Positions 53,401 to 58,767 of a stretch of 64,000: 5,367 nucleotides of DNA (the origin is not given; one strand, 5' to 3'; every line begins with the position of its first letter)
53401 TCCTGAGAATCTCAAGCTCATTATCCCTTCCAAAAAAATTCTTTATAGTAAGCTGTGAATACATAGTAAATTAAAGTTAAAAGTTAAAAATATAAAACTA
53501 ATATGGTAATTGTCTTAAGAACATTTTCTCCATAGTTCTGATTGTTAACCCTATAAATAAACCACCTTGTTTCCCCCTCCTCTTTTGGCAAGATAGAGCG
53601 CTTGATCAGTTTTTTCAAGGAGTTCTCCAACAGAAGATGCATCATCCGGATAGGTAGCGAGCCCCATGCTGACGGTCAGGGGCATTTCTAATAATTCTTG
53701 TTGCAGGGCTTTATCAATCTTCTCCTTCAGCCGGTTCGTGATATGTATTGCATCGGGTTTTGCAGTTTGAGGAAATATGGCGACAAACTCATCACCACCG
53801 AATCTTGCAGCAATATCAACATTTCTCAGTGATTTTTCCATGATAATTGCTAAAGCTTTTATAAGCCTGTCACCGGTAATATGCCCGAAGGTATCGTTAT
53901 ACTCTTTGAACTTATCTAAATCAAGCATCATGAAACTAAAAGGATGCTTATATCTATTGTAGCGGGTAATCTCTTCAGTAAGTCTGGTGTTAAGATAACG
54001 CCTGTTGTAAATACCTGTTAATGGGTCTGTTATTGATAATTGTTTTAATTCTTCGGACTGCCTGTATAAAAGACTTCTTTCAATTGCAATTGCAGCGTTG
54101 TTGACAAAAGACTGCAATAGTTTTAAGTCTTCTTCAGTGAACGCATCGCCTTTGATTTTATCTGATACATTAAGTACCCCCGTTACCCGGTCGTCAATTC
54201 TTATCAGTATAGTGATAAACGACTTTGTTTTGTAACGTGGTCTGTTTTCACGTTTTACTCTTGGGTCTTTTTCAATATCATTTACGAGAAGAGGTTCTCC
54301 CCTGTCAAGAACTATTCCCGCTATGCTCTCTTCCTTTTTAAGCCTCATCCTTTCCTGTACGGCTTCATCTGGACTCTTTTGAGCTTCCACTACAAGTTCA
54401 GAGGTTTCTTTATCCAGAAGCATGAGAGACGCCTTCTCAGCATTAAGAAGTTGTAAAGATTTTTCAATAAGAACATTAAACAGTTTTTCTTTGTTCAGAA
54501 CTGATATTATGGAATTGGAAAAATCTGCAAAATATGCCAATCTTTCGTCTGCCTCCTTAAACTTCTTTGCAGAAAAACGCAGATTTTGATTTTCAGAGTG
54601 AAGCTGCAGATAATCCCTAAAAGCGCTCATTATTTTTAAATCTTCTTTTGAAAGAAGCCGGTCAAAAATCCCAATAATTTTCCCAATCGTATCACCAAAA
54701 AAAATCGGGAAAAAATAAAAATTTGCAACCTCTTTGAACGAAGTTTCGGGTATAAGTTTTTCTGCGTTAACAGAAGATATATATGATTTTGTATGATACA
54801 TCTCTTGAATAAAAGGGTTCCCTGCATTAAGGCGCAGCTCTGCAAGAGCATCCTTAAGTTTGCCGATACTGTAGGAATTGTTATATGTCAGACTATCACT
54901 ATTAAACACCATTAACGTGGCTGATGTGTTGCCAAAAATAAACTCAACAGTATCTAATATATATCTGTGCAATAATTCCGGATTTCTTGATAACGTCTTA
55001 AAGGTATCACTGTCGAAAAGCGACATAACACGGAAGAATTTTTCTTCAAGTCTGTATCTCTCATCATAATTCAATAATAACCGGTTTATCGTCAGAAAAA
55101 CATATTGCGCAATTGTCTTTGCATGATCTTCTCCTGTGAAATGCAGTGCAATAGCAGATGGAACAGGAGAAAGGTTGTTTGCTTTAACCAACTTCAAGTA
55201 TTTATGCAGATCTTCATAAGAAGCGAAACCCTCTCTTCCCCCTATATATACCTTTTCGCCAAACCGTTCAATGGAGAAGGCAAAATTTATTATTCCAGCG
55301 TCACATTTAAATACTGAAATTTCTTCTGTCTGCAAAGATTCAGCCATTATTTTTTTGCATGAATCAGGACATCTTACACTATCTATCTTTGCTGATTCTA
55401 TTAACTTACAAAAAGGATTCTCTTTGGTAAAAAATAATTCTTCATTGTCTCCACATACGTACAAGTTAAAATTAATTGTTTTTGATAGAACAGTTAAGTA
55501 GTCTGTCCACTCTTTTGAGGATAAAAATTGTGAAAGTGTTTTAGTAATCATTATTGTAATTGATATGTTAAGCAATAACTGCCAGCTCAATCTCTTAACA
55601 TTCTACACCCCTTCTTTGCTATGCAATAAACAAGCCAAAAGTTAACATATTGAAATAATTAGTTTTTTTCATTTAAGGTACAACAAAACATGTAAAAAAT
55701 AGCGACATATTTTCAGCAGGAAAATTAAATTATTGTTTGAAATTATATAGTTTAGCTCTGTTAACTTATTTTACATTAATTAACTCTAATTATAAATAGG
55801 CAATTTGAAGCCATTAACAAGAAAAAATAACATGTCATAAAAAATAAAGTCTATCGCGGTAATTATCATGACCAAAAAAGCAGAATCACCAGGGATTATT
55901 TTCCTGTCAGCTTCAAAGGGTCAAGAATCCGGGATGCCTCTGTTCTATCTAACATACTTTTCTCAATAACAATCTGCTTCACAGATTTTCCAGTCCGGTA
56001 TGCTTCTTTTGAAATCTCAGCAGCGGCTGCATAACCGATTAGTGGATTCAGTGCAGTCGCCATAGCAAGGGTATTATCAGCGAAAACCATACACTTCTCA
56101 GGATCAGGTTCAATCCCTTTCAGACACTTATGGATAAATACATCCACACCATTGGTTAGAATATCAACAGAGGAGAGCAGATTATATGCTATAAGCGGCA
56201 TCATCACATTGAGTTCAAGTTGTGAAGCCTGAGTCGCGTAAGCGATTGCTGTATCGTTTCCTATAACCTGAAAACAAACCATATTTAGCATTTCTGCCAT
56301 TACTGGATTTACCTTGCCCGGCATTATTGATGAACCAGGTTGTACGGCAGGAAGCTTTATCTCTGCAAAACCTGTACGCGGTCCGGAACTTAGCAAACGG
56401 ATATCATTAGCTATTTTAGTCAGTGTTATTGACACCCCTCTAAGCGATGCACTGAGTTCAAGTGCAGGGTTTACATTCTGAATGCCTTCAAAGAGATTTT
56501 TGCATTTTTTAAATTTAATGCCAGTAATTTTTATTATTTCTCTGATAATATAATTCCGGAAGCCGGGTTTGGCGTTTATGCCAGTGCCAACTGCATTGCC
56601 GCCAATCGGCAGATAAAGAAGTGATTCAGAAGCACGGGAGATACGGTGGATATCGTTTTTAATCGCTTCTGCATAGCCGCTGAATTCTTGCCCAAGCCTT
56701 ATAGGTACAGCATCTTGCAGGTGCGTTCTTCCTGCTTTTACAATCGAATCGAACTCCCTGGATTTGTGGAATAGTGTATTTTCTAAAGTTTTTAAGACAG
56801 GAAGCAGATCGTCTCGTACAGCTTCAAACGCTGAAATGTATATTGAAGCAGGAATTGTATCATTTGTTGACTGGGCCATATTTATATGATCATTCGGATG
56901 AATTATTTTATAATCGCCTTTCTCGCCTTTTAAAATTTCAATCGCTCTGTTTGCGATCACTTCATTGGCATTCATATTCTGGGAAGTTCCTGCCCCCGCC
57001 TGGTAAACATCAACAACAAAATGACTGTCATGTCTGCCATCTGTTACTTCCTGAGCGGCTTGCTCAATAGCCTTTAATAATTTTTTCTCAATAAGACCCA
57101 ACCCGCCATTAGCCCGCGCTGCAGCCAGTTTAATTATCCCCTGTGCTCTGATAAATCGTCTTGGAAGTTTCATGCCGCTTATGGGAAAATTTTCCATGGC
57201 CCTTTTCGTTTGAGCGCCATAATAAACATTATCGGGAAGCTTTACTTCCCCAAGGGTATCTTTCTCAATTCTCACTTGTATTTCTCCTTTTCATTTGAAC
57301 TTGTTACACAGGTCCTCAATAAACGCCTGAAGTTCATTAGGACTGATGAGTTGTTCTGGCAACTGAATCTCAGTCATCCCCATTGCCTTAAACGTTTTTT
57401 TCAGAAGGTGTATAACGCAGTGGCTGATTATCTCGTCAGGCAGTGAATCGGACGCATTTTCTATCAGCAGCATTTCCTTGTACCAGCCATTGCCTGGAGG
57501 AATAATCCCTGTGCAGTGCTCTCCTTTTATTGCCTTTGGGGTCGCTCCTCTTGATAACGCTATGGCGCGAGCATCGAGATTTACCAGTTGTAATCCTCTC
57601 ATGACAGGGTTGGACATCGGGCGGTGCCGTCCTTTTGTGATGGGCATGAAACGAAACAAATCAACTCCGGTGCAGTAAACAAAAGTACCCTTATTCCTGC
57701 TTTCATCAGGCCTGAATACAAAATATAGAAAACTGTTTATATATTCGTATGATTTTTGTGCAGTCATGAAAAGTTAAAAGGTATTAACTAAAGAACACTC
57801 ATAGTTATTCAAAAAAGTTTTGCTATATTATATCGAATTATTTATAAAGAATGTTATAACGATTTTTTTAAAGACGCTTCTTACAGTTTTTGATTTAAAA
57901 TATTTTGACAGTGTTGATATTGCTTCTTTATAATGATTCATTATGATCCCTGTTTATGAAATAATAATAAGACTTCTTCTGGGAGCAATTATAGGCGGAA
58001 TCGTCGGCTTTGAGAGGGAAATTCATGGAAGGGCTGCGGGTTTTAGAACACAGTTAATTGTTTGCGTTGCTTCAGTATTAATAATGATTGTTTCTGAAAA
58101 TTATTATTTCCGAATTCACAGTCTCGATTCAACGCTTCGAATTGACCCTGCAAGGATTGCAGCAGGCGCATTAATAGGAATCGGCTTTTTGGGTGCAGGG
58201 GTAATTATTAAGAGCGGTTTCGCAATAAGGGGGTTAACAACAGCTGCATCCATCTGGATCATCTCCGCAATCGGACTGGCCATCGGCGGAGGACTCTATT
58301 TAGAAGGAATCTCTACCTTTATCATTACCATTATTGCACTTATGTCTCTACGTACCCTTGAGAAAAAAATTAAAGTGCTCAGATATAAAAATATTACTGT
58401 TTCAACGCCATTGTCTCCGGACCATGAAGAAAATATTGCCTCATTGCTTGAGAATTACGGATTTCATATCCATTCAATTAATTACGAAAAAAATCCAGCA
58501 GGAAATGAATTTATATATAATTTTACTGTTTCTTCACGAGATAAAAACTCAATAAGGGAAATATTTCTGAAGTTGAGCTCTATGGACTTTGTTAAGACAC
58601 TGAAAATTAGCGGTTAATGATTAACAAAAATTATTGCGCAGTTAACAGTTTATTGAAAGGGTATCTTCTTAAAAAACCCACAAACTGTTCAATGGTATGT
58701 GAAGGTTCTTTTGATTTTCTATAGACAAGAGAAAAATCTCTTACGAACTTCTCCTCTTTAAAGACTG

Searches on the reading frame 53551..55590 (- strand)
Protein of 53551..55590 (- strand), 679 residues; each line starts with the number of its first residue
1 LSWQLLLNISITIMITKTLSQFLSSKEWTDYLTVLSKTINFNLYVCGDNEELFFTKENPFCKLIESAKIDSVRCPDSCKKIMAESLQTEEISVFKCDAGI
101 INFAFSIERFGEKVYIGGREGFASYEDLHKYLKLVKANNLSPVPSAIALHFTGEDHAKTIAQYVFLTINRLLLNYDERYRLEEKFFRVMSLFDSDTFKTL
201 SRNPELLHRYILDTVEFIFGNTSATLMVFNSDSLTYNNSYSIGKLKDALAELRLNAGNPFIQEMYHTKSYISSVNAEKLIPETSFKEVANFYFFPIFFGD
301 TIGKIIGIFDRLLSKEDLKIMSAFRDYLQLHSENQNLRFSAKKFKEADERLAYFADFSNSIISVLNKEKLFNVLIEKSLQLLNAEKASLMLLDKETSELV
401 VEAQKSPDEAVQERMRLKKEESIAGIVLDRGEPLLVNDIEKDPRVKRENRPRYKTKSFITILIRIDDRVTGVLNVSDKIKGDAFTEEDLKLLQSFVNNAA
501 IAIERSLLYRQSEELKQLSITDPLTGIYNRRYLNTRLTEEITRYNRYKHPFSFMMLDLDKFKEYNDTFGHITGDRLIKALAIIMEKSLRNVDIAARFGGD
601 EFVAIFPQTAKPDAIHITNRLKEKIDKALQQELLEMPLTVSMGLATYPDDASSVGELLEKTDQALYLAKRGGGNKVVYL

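Call 97: search_protein_families(library=pfam, max_evalue=0.00001, proteins=[window:53551-55590:-])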
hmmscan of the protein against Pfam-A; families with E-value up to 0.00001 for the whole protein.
window:53551-55590:- (679 aa): 5 families
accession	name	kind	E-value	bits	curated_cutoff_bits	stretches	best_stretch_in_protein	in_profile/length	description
PF00990.26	GGDEF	-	2.3e-44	151.4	23.8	1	520-675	2-161/161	Diguanylate cyclase, GGDEF domain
PF13185.12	GAF_2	-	1.3e-17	64.7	28.6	1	368-504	5-136/136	GAF domain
PF13492.12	GAF_3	-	2.5e-16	60.7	27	1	368-505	3-129/129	GAF domain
PF01590.32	GAF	-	6.2e-15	56.3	22.4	1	368-503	3-133/133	GAF domain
PF10114.15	PocR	-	8.9e-08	32.5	23.9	1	22-112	2-94/162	Sensory domain found in PocR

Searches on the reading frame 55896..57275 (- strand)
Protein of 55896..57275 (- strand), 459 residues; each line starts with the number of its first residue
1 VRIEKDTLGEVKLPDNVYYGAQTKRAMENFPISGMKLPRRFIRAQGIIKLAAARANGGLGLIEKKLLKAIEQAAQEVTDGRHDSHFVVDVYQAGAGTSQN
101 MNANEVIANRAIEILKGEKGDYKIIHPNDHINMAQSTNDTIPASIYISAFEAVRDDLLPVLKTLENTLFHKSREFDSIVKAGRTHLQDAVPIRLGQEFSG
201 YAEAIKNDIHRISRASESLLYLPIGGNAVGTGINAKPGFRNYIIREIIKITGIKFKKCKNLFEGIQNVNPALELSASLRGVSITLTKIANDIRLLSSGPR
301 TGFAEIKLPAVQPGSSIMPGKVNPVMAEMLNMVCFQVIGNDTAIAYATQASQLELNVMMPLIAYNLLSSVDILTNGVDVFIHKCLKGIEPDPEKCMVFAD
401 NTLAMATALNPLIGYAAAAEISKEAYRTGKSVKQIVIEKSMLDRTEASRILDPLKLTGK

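Call 96: search_protein_families(library=pfam, max_evalue=0.00001, proteins=[window:55896-57275:-])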
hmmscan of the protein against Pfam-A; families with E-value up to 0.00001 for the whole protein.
window:55896-57275:- (459 aa): 2 families
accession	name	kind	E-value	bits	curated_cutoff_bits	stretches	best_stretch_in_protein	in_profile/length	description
PF00206.25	Lyase_1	-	5.5e-93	312.2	27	1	9-339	1-312/312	Lyase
PF10415.14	FumaraseC_C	-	3e-19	69.6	32.5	1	406-457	2-53/54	Fumarase C C-terminus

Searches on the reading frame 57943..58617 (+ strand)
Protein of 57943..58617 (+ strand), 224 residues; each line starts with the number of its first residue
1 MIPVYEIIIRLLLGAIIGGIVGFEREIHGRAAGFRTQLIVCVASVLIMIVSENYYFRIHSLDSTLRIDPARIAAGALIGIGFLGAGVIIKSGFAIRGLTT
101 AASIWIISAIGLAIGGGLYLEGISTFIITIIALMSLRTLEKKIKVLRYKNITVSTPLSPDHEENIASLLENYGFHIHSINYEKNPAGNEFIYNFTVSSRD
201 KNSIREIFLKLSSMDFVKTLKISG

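Call 97: search_protein_families(library=pfam, max_evalue=0.00001, proteins=[window:57943-58617:+])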
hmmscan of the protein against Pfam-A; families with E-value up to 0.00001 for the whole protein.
window:57943-58617:+ (224 aa): 1 family
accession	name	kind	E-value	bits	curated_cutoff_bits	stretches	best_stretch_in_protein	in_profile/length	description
PF02308.21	MgtC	-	6e-34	117.4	31.4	1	11-141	1-120/121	MgtC family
